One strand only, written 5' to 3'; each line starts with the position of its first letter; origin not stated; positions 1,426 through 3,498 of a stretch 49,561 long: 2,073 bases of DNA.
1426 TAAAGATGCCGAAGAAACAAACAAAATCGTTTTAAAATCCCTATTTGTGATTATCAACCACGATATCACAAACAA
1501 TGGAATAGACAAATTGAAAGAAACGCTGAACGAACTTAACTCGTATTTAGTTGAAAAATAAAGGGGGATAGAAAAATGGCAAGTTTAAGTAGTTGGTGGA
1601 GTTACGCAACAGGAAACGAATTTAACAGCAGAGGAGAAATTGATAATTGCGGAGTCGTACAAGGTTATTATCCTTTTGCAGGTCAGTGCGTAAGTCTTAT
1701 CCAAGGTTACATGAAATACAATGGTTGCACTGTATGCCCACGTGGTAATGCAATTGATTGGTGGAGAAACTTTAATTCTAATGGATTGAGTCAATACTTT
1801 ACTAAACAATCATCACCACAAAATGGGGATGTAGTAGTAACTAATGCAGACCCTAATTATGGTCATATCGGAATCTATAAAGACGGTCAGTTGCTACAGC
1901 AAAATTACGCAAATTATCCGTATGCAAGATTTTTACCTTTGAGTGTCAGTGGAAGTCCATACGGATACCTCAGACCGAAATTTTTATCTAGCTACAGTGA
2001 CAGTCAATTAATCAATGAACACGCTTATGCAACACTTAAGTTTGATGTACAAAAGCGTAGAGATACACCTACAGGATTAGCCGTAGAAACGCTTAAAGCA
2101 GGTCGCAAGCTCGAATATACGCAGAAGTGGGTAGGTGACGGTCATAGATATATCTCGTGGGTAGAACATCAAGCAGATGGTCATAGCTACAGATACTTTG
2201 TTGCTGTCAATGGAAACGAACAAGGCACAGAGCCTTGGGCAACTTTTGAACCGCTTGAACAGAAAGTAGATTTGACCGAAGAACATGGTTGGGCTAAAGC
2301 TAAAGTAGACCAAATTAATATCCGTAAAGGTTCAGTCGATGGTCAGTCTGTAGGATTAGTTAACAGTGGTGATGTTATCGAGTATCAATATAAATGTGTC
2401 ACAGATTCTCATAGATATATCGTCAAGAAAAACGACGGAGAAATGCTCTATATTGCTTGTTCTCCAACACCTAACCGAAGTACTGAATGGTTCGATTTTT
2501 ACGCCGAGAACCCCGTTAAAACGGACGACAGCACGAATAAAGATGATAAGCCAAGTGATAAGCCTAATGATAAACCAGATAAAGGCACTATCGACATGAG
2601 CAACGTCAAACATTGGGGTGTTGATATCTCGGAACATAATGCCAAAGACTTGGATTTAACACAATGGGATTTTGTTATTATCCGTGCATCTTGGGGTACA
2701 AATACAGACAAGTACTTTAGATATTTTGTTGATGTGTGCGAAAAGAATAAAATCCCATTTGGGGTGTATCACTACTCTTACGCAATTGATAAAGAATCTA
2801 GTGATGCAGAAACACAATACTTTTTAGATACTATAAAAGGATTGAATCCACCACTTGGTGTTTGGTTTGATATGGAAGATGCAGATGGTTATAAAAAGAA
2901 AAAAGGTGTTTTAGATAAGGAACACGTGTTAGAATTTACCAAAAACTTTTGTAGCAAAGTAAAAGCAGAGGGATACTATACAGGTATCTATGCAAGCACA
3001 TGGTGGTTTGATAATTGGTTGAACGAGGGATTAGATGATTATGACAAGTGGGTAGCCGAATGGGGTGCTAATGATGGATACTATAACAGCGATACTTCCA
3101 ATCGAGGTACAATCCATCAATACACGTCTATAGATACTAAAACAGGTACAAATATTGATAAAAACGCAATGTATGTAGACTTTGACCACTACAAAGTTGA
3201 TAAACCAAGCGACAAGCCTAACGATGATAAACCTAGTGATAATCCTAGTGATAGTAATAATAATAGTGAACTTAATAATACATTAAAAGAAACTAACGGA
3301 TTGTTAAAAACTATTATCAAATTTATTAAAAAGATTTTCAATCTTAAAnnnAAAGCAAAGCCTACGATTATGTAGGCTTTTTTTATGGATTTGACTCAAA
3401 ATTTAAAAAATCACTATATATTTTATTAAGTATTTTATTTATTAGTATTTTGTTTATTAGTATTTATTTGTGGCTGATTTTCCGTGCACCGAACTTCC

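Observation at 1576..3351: Endolysin with unusual CHAP / 2x SH3b / GH25 order and a cationic amphipathic C-terminal helix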

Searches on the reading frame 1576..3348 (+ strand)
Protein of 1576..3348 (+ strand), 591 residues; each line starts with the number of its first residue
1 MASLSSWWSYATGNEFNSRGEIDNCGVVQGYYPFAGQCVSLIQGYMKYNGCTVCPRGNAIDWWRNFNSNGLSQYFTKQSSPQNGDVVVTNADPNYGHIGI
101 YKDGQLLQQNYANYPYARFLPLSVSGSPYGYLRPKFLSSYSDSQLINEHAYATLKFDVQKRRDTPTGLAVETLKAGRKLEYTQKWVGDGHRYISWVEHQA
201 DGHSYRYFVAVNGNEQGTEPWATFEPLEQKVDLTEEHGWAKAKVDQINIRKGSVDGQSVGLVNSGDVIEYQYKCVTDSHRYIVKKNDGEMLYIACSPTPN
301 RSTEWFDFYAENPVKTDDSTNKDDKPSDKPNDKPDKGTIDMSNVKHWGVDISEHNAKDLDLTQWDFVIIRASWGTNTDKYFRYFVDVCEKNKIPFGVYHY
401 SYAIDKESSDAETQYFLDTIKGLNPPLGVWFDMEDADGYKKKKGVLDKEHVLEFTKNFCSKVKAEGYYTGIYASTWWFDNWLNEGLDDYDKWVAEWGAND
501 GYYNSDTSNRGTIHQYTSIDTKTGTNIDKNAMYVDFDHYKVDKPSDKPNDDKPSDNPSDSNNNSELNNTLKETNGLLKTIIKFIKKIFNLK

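Call 3: search_protein_families(library=pfam, proteins=[window:1576-3348:+], max_evalue=1)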
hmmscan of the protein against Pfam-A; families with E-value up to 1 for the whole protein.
window:1576-3348:+ (591 aa): 6 families
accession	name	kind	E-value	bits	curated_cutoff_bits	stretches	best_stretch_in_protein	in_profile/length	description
PF01183.26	Glyco_hydro_25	-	6.4e-19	69.4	27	1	350-520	2-175/180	Glycosyl hydrolases family 25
PF05257.22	CHAP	-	1.2e-09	39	26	1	31-101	5-66/81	CHAP domain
PF08924.17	Rv2525c_GlyHyd-like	-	0.0052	17.4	27.2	1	423-531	82-197/198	Rv2525c-like, glycoside hydrolase-like domain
PF00877.26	NLPC_P60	-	0.0078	16.6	23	1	38-109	16-80/105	NlpC/P60 family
PF08460.16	SH3_5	-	0.021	15.4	22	1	172-197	33-58/68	Bacterial SH3 domain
PF02831.20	gpW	-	0.25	11.6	22.5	1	169-200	21-53/66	gpW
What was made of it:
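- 1576..1989 (+): CHAP peptidase domain (residues 1-138); catalytic Cys38 at nt 1687-1689 and His97 at nt 1864-1866. Pfam CHAP at 39 bits against a cutoff of 26 (call 3).
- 2596..3198 (+): GH25 muramidase domain (residues 341-541); invariant acidic residues D350 (nt 2623-2625), D432 (2869-2871), E434 (2875-2877) and D528 (3157-3159). Pfam GH25 at 69.4 bits against a cutoff of 27 (call 3).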

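Call 4: search_protein_families(library=phrogs, proteins=[window:1576-3348:+], max_evalue=0.01)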
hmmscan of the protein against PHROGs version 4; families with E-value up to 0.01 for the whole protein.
window:1576-3348:+ (591 aa): 4 families
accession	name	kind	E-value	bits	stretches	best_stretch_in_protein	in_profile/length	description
phrog_291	-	lysis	1.8e-34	120.3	1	344-549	111-324/509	endolysin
phrog_6745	-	lysis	1.6e-29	103.9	1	347-508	5-166/396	endolysin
phrog_6219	-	lysis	2.8e-17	64.2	1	348-556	4-210/326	endolysin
phrog_8577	-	lysis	8.2e-07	29.4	1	33-101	25-97/453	endolysin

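Call 5: search_solved_structures(query=window:1576-3348:+, max_evalue=1, show_alignments=3)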
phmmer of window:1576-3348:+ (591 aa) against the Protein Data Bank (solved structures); distinct sequences matched with E-value up to 1: 3.
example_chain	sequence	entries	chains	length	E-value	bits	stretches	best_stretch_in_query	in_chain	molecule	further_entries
4jz5_A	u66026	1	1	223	3.7e-05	25.6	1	365-519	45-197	Gp26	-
4ff5_A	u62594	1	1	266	0.0012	20.7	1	371-526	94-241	Glycosyl hydrolase 25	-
5a6s_A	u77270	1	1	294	0.1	14.2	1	367-499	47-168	ENDOLYSIN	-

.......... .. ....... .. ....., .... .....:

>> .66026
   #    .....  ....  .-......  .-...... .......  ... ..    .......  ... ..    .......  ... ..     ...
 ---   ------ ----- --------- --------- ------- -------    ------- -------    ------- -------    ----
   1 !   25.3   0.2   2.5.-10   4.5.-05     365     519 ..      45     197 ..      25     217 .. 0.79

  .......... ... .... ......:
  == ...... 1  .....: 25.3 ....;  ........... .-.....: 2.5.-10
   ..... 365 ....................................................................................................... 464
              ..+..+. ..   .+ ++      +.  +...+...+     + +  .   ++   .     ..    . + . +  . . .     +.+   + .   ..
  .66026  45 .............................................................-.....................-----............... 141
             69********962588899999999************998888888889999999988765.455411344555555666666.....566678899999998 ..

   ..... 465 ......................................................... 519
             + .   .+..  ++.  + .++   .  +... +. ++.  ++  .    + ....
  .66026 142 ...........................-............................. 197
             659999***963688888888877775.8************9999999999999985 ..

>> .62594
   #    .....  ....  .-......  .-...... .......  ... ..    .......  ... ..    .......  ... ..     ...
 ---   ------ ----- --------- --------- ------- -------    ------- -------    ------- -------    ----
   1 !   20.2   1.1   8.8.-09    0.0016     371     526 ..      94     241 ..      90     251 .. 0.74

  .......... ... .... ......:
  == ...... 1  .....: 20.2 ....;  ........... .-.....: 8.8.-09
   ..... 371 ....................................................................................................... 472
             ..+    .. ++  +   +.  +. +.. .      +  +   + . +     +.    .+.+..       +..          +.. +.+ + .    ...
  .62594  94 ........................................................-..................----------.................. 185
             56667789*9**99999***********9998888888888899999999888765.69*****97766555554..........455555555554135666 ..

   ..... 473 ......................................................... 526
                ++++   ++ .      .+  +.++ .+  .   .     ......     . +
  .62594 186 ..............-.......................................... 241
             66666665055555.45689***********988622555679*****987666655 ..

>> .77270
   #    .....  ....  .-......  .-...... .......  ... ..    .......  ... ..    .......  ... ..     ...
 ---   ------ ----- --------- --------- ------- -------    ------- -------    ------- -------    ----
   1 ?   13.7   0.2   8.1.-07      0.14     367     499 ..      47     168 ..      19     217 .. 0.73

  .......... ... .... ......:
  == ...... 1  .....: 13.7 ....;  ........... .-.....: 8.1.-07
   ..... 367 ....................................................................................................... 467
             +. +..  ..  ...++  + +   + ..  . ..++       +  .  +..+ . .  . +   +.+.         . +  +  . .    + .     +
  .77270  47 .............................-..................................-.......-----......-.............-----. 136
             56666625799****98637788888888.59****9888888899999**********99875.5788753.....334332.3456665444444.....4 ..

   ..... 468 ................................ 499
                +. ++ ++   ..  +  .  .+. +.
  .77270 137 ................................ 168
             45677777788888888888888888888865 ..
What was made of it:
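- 2596..3198 (+): Sequence hits to 4jz5 and 4ff5 (call 5).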

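Call 7: search_dna_similar(query=window:1576-3348:+, collection=phages, mode=protein, max_rows=40)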
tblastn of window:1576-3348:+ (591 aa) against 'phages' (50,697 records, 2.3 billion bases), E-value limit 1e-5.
Records with a match: 47; places in all: 48; records where one place covers at least 80% of the query: 0.
Best place of each record, by identity: <60% 47.
By first word of the organism name: Bacteriophage 17; Clostridium 13; Coprococcus 4; Streptococcus 2; bajarodcaudo 2; Butyrivibrio 2; Agathobacter 2; Lachnospiraceae 2; Erysipelothrix 1; Gardnerella 1; and 1 more.
By host as written in the record: - 20; Coprococcus sp. 4; Clostridium_AQ sp003481775 DA461 4; Clostridium perfringens 3; Clostridium_AQ sp003481775 DA55 3; Butyrivibrio fibrisolvens DSM 3071 2; Agathobacter sp. 2; Lachnospiraceae 2; and 6 more.
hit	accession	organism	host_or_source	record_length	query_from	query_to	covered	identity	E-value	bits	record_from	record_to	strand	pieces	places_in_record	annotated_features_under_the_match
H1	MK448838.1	Streptococcus phage Javan100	Streptococcus constellatus 925_SCON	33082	347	536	32%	39.1%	6e-27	122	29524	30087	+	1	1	lysin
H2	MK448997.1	Streptococcus phage Javan630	Streptococcus uberis C8329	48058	344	536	33%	33.8%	9e-14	81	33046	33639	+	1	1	N-acetylmuramoyl-L-alanine amidase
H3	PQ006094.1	bajarodcaudo virus 3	Neotoma bryanti feces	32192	337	536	34%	32.2%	6e-15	85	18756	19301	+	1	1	GH25 PlyB-like endolysin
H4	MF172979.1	Erysipelothrix phage phi1605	Erysipelothrix rhusiopathiae ZJ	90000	344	536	33%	32.4%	2e-11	74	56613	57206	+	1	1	N-acetylmuramoyl-L-alanine amidase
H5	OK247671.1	Clostridium phage vB_CpeS_BG3P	Clostridium perfringens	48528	348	536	32%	32.5%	7e-14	81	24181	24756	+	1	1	autolytic lysozyme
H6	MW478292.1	Clostridium phage vB_CpeS-1181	Clostridium perfringens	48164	348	536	32%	32.0%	3e-13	79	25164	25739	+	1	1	endolysin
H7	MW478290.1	Clostridium phage phiCp-B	Clostridium perfringens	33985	348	536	32%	32.0%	5e-13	79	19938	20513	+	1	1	endolysin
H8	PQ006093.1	bajarodcaudo virus 2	Neotoma bryanti feces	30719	348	536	32%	31.7%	1e-15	87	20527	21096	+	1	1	GH25 PlyB-like endolysin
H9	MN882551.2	Butyrivibrio virus Arian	Butyrivibrio fibrisolvens DSM 3071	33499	349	536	32%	31.0%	1e-12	77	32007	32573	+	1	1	endolysin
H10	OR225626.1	Clostridium phage LPCPA58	-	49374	348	536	32%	30.8%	2e-13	80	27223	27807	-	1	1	hypothetical protein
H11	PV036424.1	Coprococcus phage NatCom_10489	Coprococcus sp.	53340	343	536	33%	29.7%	2e-13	80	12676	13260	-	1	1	endolysin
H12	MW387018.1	Gardnerella phage vB_Gva_AB1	Gardnerella vaginalis P680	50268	338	536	34%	28.8%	2e-9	67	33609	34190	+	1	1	1,4-beta-N-acetylmuramidase | holin family protein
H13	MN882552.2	Butyrivibrio virus Bo-Finn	Butyrivibrio fibrisolvens DSM 3071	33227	349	536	32%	30.5%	1e-12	77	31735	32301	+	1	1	endolysin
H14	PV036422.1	Agathobacter phage NatCom_13861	Agathobacter sp.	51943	343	536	33%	29.2%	2e-12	76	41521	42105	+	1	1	endolysin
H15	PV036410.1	Lachnospiraceae phage NatCom_40364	Lachnospiraceae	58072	343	536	33%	29.2%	2e-12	76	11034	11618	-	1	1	endolysin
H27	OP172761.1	Clostridium phage CI130P1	Clostridium_AQ innocuum DA130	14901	339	499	27%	31.4%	8e-10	68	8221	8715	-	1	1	hypothetical protein (x2)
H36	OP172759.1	Clostridium phage CI55P1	Clostridium_AQ sp003481775 DA55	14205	348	500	26%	31.1%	7e-9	65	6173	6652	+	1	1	hypothetical protein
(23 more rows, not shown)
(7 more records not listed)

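Call 9: find_homologous_proteins(query=window:1576-3348:+, max_evalue=0.00001)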
Query window:1576-3348:+ (591 aa): 1249 proteins with E <= 0.00001 among 4160 candidates; the best 120 are listed.
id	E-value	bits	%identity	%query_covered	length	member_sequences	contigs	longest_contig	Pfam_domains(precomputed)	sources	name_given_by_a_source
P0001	0.0e+0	1368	97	100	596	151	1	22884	PF05257.23,PF01183.27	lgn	-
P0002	3.3e-248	843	92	43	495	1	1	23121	PF05257.23,PF01183.27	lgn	-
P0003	4.5e-206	704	58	96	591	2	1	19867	PF05257.23,PF01183.27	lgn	-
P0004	1.3e-202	693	54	95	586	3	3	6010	PF05257.23,PF01183.27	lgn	-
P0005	9.1e-200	683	54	99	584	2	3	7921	PF05257.23,PF01183.27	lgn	-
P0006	3.7e-194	665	54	100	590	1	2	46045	PF05257.23,PF01183.27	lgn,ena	-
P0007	3.9e-193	661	55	100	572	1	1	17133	PF05257.23,PF01183.27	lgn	-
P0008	1.4e-190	653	53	100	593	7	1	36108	PF05257.23,PF01183.27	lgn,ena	-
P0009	3.0e-188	645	54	92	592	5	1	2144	PF05257.23,PF01183.27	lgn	-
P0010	9.2e-186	637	53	96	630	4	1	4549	PF05257.23,PF01183.27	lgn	-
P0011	1.1e-182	627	51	98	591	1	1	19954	PF05257.23,PF01183.27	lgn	-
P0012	3.1e-182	625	51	98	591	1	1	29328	PF05257.23,PF01183.27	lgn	-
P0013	1.9e-179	616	50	100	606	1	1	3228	PF05257.23,PF01183.27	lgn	-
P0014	7.7e-179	614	53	91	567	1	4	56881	PF05257.23,PF01183.27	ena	-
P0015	4.3e-178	612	48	100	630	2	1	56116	PF01183.27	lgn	-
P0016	1.5e-176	607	53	90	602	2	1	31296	PF05257.23,PF01183.27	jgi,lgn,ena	jgi:GH25 family lysozyme M1 (1,4-beta-N-acetylmuramidase)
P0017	3.8e-175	602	52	94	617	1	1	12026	PF05257.23,PF01183.27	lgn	-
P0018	2.2e-163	563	62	58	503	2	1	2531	PF01183.27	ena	-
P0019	6.9e-163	562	50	94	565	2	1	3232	PF01183.27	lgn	-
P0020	5.2e-160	552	50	94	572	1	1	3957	PF01183.27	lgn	-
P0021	7.3e-154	532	50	87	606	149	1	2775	PF05257.23,PF01183.27,PF08460.17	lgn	-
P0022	2.1e-153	530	49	91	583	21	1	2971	PF01183.27,PF08460.17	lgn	-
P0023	7.8e-152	525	45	100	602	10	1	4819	PF05257.23,PF01183.27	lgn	-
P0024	2.1e-150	520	48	90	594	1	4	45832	PF01183.27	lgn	-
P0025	8.7e-150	518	49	87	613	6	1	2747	PF05257.23,PF01183.27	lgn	-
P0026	5.6e-149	516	45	95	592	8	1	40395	PF05257.23,PF01183.27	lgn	-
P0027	2.4e-148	514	54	77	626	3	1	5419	PF01183.27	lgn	-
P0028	1.9e-147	511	58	59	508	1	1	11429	PF01183.27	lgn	-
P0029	6.9e-145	502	52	77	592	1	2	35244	PF05257.23,PF01183.27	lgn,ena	-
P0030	3.9e-144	500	44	100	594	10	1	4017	PF01183.27,PF08460.17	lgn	-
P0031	7.1e-144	499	54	75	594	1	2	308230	PF05257.23,PF01183.27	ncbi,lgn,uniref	ncbi:GH25 family lysozyme [Absicoccus porci]|uniref:GH25 family lysozyme n=1 Tax=Absicoccus porci Ta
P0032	7.6e-142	492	44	100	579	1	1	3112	PF01183.27,PF08460.17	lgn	-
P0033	9.1e-142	492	45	94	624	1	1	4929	PF01183.27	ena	-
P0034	1.8e-141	491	52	77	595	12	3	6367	PF05257.23,PF01183.27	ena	-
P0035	4.1e-141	490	63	39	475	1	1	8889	PF01183.27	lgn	-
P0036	4.6e-141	489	44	100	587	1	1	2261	PF01183.27,PF08460.17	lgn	-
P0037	8.3e-141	489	45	100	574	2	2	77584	PF05257.23,PF01183.27,PF08460.17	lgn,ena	-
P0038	1.8e-140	488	46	90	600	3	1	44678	PF05257.23,PF01183.27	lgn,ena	-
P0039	2.3e-140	487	44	100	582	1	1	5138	PF05257.23,PF01183.27,PF08460.17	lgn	-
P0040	3.0e-140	487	44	100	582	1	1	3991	PF05257.23,PF01183.27,PF08460.17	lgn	-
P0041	2.6e-139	484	44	100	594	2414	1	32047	PF01183.27,PF08460.17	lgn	-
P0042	7.0e-139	482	44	100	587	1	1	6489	PF01183.27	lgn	-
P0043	9.6e-139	482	44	100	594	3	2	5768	PF01183.27,PF08460.17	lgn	-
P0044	2.3e-138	481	44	100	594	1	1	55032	PF01183.27,PF08460.17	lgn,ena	-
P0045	2.5e-138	480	44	100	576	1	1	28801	PF01183.27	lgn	-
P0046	3.5e-138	480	44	100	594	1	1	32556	PF01183.27,PF08460.17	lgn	-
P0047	3.9e-138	480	40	72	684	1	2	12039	PF01183.27,PF08460.17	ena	-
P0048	7.4e-138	479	44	100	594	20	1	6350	PF01183.27,PF08460.17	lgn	-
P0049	9.9e-138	478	44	100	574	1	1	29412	PF01183.27,PF08460.17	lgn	-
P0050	1.6e-137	478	44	100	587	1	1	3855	PF01183.27,PF08460.17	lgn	-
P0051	1.9e-137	478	44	100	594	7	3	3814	PF01183.27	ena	-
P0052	2.4e-137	477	43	100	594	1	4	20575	PF01183.27,PF08460.17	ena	-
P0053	2.5e-137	477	44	100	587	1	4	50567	PF01183.27,PF08460.17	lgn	-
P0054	3.0e-137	477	44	100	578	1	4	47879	PF05257.23,PF01183.27,PF08460.17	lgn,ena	-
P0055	6.5e-137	476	43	100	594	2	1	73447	PF01183.27,PF08460.17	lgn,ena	-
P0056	1.1e-136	475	44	100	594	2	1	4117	PF05257.23,PF01183.27,PF08460.17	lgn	-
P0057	4.5e-136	473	42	100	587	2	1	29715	PF01183.27,PF08460.17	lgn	-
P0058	5.0e-136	473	43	100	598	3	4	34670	PF01183.27,PF08460.17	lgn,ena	-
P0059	6.4e-136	473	43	100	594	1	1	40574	PF01183.27,PF08460.17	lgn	-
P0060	1.6e-135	471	44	100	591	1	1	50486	PF01183.27,PF08460.17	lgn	-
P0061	1.9e-135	471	42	100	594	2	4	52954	PF05257.23,PF01183.27,PF08460.17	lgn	-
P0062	2.0e-135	471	43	100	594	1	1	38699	PF01183.27,PF08460.17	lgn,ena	-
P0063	3.4e-135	470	43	100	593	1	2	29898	PF01183.27,PF08460.17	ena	-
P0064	3.7e-135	470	43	95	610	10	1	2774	PF01183.27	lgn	-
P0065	4.5e-135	470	42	100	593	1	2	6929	PF01183.27,PF08460.17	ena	-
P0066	5.1e-135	470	42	100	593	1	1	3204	PF01183.27,PF08460.17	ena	-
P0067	5.4e-135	469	43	100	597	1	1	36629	PF01183.27,PF08460.17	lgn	-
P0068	7.3e-135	469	43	100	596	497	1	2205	PF05257.23,PF01183.27,PF08460.17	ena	-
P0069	1.4e-134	468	42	100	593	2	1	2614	PF05257.23,PF01183.27,PF08460.17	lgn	-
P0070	3.0e-134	467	37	79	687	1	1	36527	PF01183.27,PF08460.17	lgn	-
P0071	3.9e-134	467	43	100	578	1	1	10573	PF05257.23,PF01183.27,PF08460.17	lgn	-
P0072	4.7e-134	466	43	100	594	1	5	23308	PF01183.27,PF08460.17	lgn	-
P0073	1.5e-133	465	37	76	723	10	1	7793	PF01183.27,PF08460.17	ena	-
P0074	2.0e-133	464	45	91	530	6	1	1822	PF01183.27,PF08460.17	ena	-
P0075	2.3e-133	464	44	100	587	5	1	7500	PF05257.23,PF01183.27,PF08460.17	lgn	-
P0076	3.2e-133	464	43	100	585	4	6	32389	PF01183.27,PF08460.17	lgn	-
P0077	7.1e-133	462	43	100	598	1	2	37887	PF05257.23,PF01183.27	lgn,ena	-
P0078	8.0e-133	462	42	100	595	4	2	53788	PF01183.27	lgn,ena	-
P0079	1.5e-132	461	43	100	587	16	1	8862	PF01183.27,PF08460.17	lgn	-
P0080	2.1e-132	461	43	95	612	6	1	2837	PF01183.27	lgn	-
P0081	3.6e-132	460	43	100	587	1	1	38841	PF01183.27,PF08460.17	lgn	-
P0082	4.3e-132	460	46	91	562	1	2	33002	PF01183.27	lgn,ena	-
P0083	5.7e-132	459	42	100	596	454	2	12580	PF01183.27,PF08460.17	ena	-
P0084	5.9e-132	459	43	99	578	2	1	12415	PF05257.23,PF01183.27,PF08460.17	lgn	-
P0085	8.6e-132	459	43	94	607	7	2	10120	PF01183.27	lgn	-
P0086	2.8e-131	457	43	100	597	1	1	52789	PF01183.27,PF08460.17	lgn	-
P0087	6.5e-131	456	44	87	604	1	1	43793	PF05257.23,PF01183.27,PF08460.17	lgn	-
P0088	7.1e-130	453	44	92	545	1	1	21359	PF01183.27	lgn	-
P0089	2.3e-129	451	46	86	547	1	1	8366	PF01183.27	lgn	-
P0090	8.1e-129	449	42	100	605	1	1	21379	PF01183.27,PF08460.17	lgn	-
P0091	1.4e-128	448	47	84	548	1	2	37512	PF01183.27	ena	-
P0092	3.1e-128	447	47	84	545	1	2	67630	PF01183.27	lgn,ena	-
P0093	4.0e-128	447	47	83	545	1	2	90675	PF01183.27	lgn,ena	-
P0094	4.5e-128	447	47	90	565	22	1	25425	PF01183.27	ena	-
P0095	8.1e-128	446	41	82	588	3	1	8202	PF05257.23,PF01183.27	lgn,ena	-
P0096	1.4e-127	445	44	95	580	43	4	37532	PF01183.27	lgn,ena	-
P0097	1.8e-126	441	38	85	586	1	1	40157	PF05257.23,PF01183.27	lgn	-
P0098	2.3e-126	441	38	88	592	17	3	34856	PF05257.23,PF01183.27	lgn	-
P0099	2.4e-126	441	38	82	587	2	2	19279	PF05257.23,PF01183.27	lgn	-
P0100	1.3e-125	438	38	87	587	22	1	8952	PF05257.23,PF01183.27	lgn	-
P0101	3.6e-125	437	41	100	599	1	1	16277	PF01183.27,PF08460.17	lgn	-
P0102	7.0e-125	436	45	91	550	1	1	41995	PF01183.27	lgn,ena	-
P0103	7.2e-125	436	45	92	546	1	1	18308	PF01183.27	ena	-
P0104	9.2e-125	436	39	82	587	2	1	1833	PF05257.23,PF01183.27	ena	-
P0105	9.8e-125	436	39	82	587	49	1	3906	PF05257.23,PF01183.27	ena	-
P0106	2.1e-124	434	38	88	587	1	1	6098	PF05257.23,PF01183.27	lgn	-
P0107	5.8e-124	433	39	82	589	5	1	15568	PF05257.23,PF01183.27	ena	-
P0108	2.0e-123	431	45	91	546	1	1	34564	PF01183.27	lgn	-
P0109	2.3e-123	431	44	77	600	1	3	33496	PF05257.23,PF01183.27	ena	-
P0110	2.4e-123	431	38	87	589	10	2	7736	PF05257.23,PF01183.27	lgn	-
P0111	5.7e-123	430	37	87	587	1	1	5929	PF05257.23,PF01183.27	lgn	-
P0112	1.7e-122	428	43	90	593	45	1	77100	PF05257.23,PF01183.27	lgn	-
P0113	2.4e-122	428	37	85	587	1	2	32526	PF05257.23,PF01183.27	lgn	-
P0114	2.6e-122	428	46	83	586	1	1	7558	PF01183.27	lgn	-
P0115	3.8e-122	427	38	95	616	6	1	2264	PF01183.27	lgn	-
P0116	9.8e-122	426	38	85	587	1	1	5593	PF05257.23,PF01183.27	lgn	-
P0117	1.0e-121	426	37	88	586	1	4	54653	PF05257.23,PF01183.27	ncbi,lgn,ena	-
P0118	1.6e-121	425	41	95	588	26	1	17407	PF01183.27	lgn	-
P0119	1.9e-121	425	37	87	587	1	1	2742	PF05257.23,PF01183.27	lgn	-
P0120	2.1e-121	425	37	83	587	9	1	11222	PF05257.23,PF01183.27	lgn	-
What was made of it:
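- On SH3b wall-binding domain (Pfam SH3_5, PF08460): Many full-length relatives carry a precomputed PF08460 hit (call 9).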
